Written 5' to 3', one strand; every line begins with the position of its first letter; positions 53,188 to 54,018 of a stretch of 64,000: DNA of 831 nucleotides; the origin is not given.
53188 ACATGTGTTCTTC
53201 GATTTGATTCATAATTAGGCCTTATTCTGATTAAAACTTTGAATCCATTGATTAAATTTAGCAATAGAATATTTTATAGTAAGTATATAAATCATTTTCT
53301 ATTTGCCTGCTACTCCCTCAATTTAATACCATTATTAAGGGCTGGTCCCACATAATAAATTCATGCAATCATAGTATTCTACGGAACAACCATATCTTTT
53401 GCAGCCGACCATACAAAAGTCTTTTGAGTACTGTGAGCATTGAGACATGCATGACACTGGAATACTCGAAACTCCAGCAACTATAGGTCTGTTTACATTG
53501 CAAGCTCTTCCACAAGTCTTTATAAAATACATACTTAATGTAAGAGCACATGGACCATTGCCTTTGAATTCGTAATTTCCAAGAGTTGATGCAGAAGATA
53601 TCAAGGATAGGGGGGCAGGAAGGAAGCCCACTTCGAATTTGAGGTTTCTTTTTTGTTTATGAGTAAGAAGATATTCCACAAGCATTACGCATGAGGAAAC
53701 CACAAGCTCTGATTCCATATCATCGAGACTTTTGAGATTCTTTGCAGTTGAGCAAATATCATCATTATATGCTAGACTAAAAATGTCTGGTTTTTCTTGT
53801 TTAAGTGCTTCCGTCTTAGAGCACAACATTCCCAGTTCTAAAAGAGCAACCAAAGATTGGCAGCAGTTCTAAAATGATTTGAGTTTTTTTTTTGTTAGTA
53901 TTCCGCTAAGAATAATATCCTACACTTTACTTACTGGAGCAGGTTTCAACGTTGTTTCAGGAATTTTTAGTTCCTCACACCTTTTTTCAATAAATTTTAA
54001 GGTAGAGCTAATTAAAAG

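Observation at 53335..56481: Tandem trio of paralogous small secreted 10-cysteine proteins with a conserved signal-peptide-exon/intron architecture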

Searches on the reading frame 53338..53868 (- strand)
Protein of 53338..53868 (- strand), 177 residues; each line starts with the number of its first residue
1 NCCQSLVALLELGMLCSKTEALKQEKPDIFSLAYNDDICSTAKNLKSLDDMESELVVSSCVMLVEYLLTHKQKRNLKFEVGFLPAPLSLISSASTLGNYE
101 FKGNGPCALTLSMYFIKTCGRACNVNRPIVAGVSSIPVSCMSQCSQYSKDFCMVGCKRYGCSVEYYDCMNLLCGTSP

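Call 66: search_solved_structures(query=A2, max_evalue=10)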
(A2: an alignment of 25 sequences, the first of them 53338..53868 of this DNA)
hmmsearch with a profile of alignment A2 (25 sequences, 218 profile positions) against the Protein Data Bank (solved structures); distinct sequences matched with E-value up to 10: 5.
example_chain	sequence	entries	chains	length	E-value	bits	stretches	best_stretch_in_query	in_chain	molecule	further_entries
7u8o_I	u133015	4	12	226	2.1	11.5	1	50-139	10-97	V-type proton ATPase subunit E 1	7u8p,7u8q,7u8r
6wlz_J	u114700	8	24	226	2.9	11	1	50-141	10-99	V-type proton ATPase subunit E 1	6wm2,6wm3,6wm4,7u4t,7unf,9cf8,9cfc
9bra_8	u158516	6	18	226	3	11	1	50-141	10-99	V-type proton ATPase subunit E 1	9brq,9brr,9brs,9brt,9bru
6vq6_I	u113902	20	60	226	3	11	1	50-141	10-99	V-type proton ATPase subunit E 1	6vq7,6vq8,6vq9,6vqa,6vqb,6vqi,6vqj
6xbw_I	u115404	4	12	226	3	11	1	50-141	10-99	V-type proton ATPase subunit E 1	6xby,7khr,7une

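Call 70: predict_structure(alignment_id=A2)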
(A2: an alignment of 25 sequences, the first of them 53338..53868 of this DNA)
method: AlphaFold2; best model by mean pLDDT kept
length: 177 residues; sequences in the alignment: 25
mean_pLDDT: 61.9   pTM: 0.33
mean pLDDT of the five models: 61.9, 61.0, 60.2, 56.1, 55.3
residues with pLDDT >= 90: 0; 70-90: 78; 50-70: 59; < 50: 40
segments of 3 or more residues with pLDDT < 50: 72-103, 128-133
pLDDT, mean of each block of 10 residues (from residue 1): 69 71 62 70 63 68 69 38 32 33 63 74 59 62 75 73 76 58
secondary structure, 60 per line:
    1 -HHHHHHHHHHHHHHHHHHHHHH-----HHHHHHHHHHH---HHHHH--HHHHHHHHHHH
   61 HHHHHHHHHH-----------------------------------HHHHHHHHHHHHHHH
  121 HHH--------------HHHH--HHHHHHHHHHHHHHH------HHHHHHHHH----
elements in order: H2-23 H29-39 H43-47 H50-70 H106-123 H138-141 H144-158 H165-173
